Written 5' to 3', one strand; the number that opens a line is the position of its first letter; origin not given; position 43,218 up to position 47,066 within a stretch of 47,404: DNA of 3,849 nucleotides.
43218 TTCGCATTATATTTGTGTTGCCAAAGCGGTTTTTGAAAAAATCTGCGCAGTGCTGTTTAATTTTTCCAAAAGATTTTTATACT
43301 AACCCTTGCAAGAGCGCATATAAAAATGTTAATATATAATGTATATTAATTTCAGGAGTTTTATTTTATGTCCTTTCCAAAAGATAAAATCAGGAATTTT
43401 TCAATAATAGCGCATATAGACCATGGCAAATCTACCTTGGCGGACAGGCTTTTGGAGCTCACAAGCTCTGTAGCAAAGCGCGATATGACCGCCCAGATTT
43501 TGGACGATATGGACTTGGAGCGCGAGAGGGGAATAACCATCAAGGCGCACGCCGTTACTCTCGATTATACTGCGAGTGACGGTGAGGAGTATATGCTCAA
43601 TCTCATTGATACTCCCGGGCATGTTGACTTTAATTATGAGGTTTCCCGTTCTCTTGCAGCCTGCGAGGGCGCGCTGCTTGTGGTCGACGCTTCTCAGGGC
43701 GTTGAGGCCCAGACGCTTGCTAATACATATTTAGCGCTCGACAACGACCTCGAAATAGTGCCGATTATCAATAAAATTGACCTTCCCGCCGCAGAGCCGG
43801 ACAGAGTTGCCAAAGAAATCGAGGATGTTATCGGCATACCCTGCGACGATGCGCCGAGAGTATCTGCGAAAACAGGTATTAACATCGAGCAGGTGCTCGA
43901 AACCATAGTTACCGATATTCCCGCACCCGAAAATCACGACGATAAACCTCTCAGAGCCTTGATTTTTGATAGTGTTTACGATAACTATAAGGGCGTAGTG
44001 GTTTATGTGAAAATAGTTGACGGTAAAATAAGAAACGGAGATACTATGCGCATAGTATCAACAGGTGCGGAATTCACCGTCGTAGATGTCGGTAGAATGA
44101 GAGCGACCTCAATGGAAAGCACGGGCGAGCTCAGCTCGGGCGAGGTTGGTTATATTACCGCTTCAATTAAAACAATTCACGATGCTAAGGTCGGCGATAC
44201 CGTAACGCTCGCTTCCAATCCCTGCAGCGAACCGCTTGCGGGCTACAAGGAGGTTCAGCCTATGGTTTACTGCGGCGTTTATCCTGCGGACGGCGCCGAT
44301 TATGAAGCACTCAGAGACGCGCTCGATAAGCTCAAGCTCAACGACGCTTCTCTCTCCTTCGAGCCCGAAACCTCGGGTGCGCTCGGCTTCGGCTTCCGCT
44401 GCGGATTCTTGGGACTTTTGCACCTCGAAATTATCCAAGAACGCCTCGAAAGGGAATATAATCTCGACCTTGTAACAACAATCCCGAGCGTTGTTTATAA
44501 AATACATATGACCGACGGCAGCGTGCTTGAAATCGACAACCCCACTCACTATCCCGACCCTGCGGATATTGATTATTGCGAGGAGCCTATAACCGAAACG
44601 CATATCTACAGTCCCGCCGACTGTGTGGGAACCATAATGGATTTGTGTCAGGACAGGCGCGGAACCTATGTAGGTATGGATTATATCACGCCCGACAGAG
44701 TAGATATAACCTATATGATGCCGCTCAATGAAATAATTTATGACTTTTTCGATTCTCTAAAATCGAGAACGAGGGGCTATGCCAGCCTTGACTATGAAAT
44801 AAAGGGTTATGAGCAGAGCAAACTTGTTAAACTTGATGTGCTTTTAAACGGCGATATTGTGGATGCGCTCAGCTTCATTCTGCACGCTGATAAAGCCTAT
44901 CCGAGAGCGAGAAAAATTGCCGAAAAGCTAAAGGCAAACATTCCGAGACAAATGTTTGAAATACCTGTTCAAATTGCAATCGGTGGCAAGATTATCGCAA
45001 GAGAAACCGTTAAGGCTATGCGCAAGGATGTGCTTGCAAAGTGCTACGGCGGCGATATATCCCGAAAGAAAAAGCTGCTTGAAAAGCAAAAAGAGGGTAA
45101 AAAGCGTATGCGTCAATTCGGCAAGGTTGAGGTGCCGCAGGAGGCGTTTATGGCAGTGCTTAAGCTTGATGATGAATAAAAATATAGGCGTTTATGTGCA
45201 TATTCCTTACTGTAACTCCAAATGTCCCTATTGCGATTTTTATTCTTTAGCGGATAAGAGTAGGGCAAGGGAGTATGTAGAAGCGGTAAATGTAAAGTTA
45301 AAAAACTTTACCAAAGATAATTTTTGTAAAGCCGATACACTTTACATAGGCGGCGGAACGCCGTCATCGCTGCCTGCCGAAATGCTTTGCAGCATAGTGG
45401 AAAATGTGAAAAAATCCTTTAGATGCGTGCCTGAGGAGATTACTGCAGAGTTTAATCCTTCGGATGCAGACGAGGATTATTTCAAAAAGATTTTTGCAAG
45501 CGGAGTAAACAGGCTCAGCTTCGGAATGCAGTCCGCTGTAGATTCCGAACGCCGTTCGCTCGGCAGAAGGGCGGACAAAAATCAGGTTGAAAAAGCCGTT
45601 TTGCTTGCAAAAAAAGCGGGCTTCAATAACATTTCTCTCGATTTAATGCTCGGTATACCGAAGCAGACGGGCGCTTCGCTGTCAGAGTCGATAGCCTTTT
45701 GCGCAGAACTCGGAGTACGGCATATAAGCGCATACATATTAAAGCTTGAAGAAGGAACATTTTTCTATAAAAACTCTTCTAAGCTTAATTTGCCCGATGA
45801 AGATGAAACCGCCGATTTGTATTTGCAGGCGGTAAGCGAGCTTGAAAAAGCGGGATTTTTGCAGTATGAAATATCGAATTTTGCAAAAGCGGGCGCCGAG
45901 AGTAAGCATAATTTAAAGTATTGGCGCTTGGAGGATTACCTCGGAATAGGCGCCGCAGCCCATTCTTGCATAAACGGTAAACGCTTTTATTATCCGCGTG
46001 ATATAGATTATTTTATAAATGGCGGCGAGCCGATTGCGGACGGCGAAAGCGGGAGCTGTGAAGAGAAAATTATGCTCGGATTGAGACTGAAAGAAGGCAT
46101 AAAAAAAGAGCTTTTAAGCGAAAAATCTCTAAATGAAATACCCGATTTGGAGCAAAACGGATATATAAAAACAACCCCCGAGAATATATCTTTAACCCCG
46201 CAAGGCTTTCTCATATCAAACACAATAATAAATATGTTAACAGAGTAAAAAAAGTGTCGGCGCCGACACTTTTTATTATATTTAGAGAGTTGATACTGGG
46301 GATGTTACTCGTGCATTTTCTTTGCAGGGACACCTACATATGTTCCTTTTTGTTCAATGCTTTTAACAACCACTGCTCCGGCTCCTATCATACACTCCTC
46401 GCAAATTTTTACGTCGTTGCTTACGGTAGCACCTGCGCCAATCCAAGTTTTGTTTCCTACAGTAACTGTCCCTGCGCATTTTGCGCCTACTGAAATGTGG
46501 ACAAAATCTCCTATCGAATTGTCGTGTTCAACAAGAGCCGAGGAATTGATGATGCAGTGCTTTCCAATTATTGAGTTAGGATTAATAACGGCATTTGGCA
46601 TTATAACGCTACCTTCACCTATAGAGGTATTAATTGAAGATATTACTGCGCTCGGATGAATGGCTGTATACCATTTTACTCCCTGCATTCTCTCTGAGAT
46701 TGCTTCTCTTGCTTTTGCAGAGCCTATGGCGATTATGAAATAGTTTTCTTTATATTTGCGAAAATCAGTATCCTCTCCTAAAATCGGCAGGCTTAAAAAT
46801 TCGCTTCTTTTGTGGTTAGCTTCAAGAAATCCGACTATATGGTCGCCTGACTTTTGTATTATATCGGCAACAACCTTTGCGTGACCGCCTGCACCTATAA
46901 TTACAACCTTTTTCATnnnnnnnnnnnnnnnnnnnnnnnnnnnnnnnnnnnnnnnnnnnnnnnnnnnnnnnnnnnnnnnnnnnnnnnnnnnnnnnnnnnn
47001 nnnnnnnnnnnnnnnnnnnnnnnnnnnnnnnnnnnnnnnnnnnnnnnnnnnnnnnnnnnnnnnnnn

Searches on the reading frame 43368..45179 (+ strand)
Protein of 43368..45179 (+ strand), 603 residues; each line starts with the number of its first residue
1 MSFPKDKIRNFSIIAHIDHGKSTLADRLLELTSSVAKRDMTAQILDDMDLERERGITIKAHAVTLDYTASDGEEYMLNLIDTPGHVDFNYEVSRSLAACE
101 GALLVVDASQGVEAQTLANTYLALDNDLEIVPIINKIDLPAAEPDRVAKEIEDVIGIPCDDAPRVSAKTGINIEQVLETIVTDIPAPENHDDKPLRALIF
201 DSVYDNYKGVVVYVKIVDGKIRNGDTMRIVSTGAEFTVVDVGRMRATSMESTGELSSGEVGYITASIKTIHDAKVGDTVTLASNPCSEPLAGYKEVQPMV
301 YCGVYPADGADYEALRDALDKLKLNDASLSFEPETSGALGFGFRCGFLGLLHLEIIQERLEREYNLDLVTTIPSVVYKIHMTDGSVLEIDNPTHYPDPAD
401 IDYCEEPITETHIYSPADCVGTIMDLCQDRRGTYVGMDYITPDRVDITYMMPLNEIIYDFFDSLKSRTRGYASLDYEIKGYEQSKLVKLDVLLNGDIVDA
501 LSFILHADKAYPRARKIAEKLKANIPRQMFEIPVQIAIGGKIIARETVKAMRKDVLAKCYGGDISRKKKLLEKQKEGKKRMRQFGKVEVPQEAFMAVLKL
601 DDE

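Call 13: search_protein_families(library=pfam, proteins=[window:43368-45179:+])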
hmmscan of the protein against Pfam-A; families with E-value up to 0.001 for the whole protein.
window:43368-45179:+ (603 aa): 8 families
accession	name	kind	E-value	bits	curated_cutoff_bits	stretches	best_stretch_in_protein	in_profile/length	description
PF00009.33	GTP_EFTU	-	6.3e-54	182.9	26.5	1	7-185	2-187/188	Elongation factor Tu GTP binding domain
PF06421.17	LepA_C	-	4.9e-50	168.6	29.7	1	493-599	1-107/107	GTP-binding protein LepA C-terminus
PF00679.30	EFG_C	-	1.5e-21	76.7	27.9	1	405-490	3-87/89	Elongation factor G C-terminus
PF03144.31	GTP_EFTU_D2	-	2.2e-09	38.1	30.3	1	209-280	1-73/73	Elongation factor Tu domain 2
PF14492.12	EFG_III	-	6.1e-07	29.8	27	1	297-370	3-73/75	Elongation Factor G, domain III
PF22042.2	EF-G_D2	-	7.3e-06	26.5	27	1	194-266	1-71/84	Elongation factor G domain 2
PF01926.29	MMR_HSR1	-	0.0001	22.8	21.9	1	18-136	9-113/113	50S ribosome-binding GTPase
PF00071.28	Ras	-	0.0003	20.9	21.6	1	52-184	26-160/162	Ras family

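Call 14: search_protein_families(library=ncbifam, proteins=[window:43368-45179:+])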
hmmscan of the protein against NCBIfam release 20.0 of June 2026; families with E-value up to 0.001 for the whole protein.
window:43368-45179:+ (603 aa): 36 families (the best 25 are shown)
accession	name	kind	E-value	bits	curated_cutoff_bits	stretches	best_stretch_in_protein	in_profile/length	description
TIGR01393.1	lepA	equivalog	4.6e-298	989.6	533.9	1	7-601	2-595/595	translation elongation factor 4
TIGR01394.1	TypA_BipA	equivalog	5.3e-60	203.3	757.3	1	8-497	1-483/594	translational GTPase TypA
TIGR00484.1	EF-G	equivalog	9.3e-55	186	659.4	2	4-156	6-156/691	elongation factor G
NF009381.0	PRK12740.1-5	subfamily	8.2e-50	169.9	583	3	4-159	5-158/692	elongation factor G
NF012153.1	tet_protect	equivalog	1.1e-49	169.3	775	2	10-153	2-143/614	tetracycline resistance ribosomal protection protein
TIGR00490.1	aEF-2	equivalog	2.7e-48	164.6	738.45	2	5-147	16-158/720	elongation factor EF-2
NF007583.0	PRK10218.1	equivalog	8.4e-40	136.3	1260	1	6-385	3-395/607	ribosome-dependent GTPase TypA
NF009891.0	PRK13351.1-1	equivalog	5.2e-39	134.4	597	2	3-159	4-158/681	elongation factor G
NF001964.0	PRK00741.1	equivalog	9.2e-37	126.6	473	2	7-159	11-165/529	peptide chain release factor 3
NF033148.1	tet_protect_M_W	exception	1.2e-36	126.2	1100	2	7-154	2-147/639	TetM/TetW/TetO/TetS family tetracycline resistance ribosomal protection protein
NF000120.3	47473_otr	exception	3e-33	115.3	900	2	10-153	4-145/608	tetracycline resistance ribosomal protection protein Otr(A)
TIGR00503.1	prfC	equivalog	3.6e-30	104.9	466.95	1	6-160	9-165/527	peptide chain release factor 3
NF009379.0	PRK12740.1-3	equivalog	2.2e-29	102.5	513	2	169-378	259-461/674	elongation factor G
NF012154.0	tet_protect_Q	exception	2.6e-28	98.7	1425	2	8-151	3-144/638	tetracycline resistance ribosomal protection protein Tet(Q)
NF058620.1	EFG2_Bacteroid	exception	4.1e-27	94.9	1000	2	5-153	6-152/717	elongation factor G2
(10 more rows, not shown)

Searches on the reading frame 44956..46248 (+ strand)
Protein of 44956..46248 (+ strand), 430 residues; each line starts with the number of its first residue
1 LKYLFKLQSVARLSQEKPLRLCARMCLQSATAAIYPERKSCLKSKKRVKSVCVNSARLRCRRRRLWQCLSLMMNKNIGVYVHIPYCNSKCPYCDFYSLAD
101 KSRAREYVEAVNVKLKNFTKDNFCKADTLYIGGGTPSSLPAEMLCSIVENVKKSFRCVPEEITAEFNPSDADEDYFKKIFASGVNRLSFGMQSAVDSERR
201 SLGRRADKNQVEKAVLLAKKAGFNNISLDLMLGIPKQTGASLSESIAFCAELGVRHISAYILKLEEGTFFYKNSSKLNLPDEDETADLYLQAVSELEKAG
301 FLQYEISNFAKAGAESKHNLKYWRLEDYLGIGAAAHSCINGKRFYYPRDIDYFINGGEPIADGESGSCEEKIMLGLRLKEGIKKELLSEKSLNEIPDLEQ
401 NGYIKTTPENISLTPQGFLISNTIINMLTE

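Call 13: search_protein_families(library=pfam, proteins=[window:44956-46248:+])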
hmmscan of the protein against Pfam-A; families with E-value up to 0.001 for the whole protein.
window:44956-46248:+ (430 aa): 2 families
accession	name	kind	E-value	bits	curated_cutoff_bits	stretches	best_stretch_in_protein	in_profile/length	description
PF04055.27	Radical_SAM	-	2.4e-20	73.8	29.5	1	80-248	1-165/166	Radical SAM superfamily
PF06969.22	HemN_C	-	3.2e-08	33.9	24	1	369-419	8-66/67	HemN C-terminal domain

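Call 14: search_protein_families(library=ncbifam, proteins=[window:44956-46248:+])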
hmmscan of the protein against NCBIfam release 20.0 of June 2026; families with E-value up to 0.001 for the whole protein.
window:44956-46248:+ (430 aa): 25 families
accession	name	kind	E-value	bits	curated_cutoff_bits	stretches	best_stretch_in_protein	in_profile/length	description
TIGR00539.1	hemN_rel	equivalog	2.9e-84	283.2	205.4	1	79-391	3-324/361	radical SAM family heme chaperone HemW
NF005133.0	PRK06582.1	equivalog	5e-60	203.6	597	1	72-339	7-278/390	coproporphyrinogen III oxidase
TIGR04107.1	rSAM_HutW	equivalog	5.9e-49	167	400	1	74-356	37-328/419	heme anaerobic degradation radical SAM methyltransferase ChuW/HutW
NF006067.1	PRK08208.1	equivalog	1.2e-47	162.8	380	1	64-340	23-302/427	STM4012 family radical SAM protein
NF004567.0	PRK05904.1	equivalog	2.7e-47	161.7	355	1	75-383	5-309/353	coproporphyrinogen III oxidase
TIGR03994.1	rSAM_HemZ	equivalog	9.4e-34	117.2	321.4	1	70-304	78-318/401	coproporphyrinogen dehydrogenase HemZ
TIGR00538.1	hemN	equivalog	5.3e-33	114.5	324.95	1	75-315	48-294/454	oxygen-independent coproporphyrinogen III oxidase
NF006385.0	PRK08629.1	equivalog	1.3e-31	109.9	355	1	72-343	48-313/439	coproporphyrinogen III oxidase family protein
NF006064.0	PRK08207.2-2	equivalog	5.5e-27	94.9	504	1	69-279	137-355/465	coproporphyrinogen III oxidase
NF006060.0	PRK08207.1-3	equivalog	2.8e-25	89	653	1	73-292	146-377/477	coproporphyrinogen III oxidase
NF006061.0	PRK08207.1-4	equivalog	1.7e-24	86.5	702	1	73-304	170-410/501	coproporphyrinogen III oxidase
TIGR04419.1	no_iron_rSAM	equivalog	2.1e-19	70.3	300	1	123-338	39-256/378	HemN-related non-iron pseudo-SAM protein PsgB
NF006059.0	PRK08207.1-1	equivalog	9.1e-17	60.9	1012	1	73-279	168-383/496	coproporphyrinogen III oxidase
NF006062.0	PRK08207.1-5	equivalog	1.3e-16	60.6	1007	1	75-294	147-378/476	coproporphyrinogen III oxidase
NF006066.0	PRK08207.2-5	equivalog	1.8e-16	59.8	1117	1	75-294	189-417/518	coproporphyrinogen III oxidase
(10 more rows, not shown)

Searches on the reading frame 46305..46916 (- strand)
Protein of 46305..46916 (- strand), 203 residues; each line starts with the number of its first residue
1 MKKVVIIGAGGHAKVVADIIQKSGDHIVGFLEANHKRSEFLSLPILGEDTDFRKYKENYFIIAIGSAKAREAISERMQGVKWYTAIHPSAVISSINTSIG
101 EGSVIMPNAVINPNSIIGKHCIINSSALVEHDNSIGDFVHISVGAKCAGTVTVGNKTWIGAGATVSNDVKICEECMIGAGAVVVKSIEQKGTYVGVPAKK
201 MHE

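Call 13: search_protein_families(library=pfam, proteins=[window:46305-46916:-])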
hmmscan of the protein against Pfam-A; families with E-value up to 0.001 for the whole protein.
window:46305-46916:- (203 aa): 3 families
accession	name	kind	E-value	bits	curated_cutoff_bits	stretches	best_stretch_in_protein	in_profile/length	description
PF17836.7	PglD_N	-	2.4e-19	70.1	23.4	1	3-76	1-77/78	PglD N-terminal domain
PF00132.30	Hexapep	-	5.8e-16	57.9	27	2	96-130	1-35/36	Bacterial transferase hexapeptide (six repeats)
PF25084.1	LbH_EIF2B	-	1.9e-06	28.3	54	0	95-130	20-54/105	EIF2B subunit epsilon LbH domain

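Call 14: search_protein_families(library=ncbifam, proteins=[window:46305-46916:-])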
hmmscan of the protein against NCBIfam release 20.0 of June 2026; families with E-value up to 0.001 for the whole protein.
window:46305-46916:- (203 aa): 40 families (the best 25 are shown)
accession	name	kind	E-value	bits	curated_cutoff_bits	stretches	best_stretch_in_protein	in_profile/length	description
TIGR03570.1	NeuD_NnaD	subfamily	3.9e-68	229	160.8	1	3-199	1-202/202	NeuD/PglB/VioB family sugar acetyltransferase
TIGR01853.1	lipid_A_lpxD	equivalog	2.9e-19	69.2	242.5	2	69-145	96-171/325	UDP-3-O-(3-hydroxymyristoyl)glucosamine N-acyltransferase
NF002060.0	PRK00892.1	subfamily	2.1e-17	63.3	207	2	78-145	114-180/345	UDP-3-O-(3-hydroxymyristoyl)glucosamine N-acyltransferase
TIGR03532.1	DapD_Ac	equivalog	8e-15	55.1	231.75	1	83-202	86-212/231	2,3,4,5-tetrahydropyridine-2,6-dicarboxylate N-acetyltransferase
NF041874.1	EPS_EpsC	equivalog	9.2e-14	51.5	150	2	116-201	83-164/168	serine O-acetyltransferase EpsC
NF003657.0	PRK05289.1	equivalog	2.5e-13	49.7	226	2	116-187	108-179/264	acyl-ACP--UDP-N-acetylglucosamine O-acyltransferase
TIGR01852.1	lipid_A_lpxA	equivalog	4.6e-11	42.5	231.05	1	115-187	102-174/254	acyl-ACP--UDP-N-acetylglucosamine O-acyltransferase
NF007240.0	PRK09677.1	equivalog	2.8e-10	40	243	1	150-200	130-180/192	putative lipopolysaccharide biosynthesis O-acetyl transferase WbbJ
NF007797.0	PRK10502.1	subfamily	3.7e-10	39.7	192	1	100-202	76-177/183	WcaF family extracellular polysaccharide biosynthesis acetyltransferase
NF007499.0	PRK10092.1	equivalog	5.2e-10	39.4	314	1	141-201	120-180/183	maltose O-acetyltransferase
NF010935.0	PRK14355.1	equivalog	7.2e-09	34.8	718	1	69-145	242-316/459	bifunctional UDP-N-acetylglucosamine diphosphorylase/glucosamine-1-phosphate N-acetyltransferase GlmU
TIGR03308.1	phn_thr-fam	hypoth_equivalog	9.9e-09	35.3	201.65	1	148-201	106-159/204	phosphonate metabolim protein, transferase hexapeptide repeat family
TIGR01172.1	cysE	equivalog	2.2e-08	34.3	210.65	1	81-199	40-162/162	serine O-acetyltransferase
NF058585.1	HptprglPActTf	PfamEq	2.2e-08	33.8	300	1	149-200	105-156/172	heptaprenylglyceryl phosphate O-acetyltransferase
NF033468.1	stregram_VatI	exception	3.7e-08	33.4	415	1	148-202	110-164/208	streptogramin A O-acetyltransferase Vat(I)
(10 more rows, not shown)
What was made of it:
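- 46305..46931 (-): SD-like AAGGCGG (46931-46925) and the NeuD/PglB/VioB-family acetyltransferase ORF (ATG 46916 to stop at 46305), the gene under control. TIGR03570 at 3.9e-68, aligned over residues 3-199; PglD_N plus Hexapep (calls 13, 14).
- Checked: The NeuD/PglB/VioB profile aligns from residue 3 of the protein that starts at ATG 46916 (call 14).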

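Call 16: find_encoding_contigs(protein=window:46305-46916:-, flank=3000, max_places=10)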
Protein window:46305-46916:- (203 aa): 2 contigs read that carry it; 2 places shown.
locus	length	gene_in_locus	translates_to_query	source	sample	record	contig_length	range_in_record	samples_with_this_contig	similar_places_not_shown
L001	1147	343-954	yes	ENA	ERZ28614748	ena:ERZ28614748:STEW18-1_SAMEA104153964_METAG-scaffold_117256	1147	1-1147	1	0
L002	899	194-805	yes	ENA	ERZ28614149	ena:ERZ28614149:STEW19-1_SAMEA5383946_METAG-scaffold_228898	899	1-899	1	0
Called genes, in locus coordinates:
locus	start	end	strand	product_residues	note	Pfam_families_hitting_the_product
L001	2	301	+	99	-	?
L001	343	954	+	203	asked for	PF17836:PglD_N, PF25084:LbH_EIF2B (faint), PF25087:GMPPB_C (faint), PF00132:Hexapep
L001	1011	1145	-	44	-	?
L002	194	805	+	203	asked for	PF17836:PglD_N, PF25084:LbH_EIF2B (faint), PF25087:GMPPB_C (faint), PF00132:Hexapep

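Call 17: find_homologous_proteins(query=window:46305-46916:-, max_evalue=1e-20)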
Query window:46305-46916:- (203 aa): 7605 proteins with E <= 1e-20 among 8000 candidates; the best 120 are listed.
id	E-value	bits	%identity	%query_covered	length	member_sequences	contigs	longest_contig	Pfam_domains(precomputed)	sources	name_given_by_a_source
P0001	3.4e-127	440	100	100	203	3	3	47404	PF17836.8,PF00132.31,PF25087.2,PF25084.2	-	-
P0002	6.5e-87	308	67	99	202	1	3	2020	PF17836.8,PF00132.31,PF25087.2,PF25084.2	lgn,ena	-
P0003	1.4e-85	304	66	100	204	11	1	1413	PF17836.8,PF14602.13,PF00132.31,PF25087.2,PF25084.2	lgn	-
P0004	4.2e-85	302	68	99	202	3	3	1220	PF17836.8,PF14602.13,PF00132.31,PF25087.2,PF25084.2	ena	-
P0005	1.4e-84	301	69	100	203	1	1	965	PF17836.8,PF00132.31,PF25084.2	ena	-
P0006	2.0e-84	300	67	99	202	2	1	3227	PF17836.8,PF00132.31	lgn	-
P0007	1.1e-83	298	67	99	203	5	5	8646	PF17836.8,PF14602.13,PF00132.31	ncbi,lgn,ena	-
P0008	1.7e-83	297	66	99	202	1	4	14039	PF17836.8,PF14602.13,PF00132.31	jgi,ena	-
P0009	3.3e-83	296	65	99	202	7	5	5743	PF17836.8,PF14602.13,PF00132.31,PF25084.2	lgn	-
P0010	1.2e-82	294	66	99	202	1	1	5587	PF17836.8,PF14602.13,PF00132.31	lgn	-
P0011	1.2e-82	294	66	99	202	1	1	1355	PF17836.8,PF14602.13,PF00132.31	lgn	-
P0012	2.3e-82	293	67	99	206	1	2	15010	PF17836.8,PF14602.13,PF00132.31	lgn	-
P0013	4.0e-82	293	62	99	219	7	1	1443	PF17836.8,PF14602.13,PF00132.31,PF25087.2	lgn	-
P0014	5.0e-82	292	66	99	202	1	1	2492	PF17836.8,PF00132.31,PF25087.2,PF25084.2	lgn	-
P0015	5.1e-82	292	64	100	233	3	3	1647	PF17836.8,PF14602.13,PF00132.31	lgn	-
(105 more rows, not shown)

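Call 21: find_encoding_contigs(protein=P0002, flank=1500, max_places=4)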
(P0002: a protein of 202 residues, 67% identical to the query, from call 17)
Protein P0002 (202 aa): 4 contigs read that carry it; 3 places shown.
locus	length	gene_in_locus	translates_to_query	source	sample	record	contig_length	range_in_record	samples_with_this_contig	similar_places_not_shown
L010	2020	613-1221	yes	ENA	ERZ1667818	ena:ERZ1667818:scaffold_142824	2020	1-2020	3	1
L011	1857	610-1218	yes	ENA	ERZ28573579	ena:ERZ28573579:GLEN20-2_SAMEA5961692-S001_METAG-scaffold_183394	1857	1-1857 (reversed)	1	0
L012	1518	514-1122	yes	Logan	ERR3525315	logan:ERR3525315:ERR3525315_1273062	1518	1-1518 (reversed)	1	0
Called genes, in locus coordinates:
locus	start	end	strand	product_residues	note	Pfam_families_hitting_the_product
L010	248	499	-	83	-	PF01381:HTH_3 (weak)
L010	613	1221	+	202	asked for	PF17836:PglD_N, PF25084:LbH_EIF2B (faint), PF25087:GMPPB_C (faint), PF00132:Hexapep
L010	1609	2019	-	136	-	?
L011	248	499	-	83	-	PF01381:HTH_3 (weak)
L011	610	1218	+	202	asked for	PF17836:PglD_N, PF25084:LbH_EIF2B (faint), PF25087:GMPPB_C (faint), PF00132:Hexapep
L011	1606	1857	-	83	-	?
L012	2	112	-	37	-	?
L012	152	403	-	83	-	PF01381:HTH_3 (weak)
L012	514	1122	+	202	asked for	PF17836:PglD_N, PF25084:LbH_EIF2B (faint), PF25087:GMPPB_C (faint), PF00132:Hexapep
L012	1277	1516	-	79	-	?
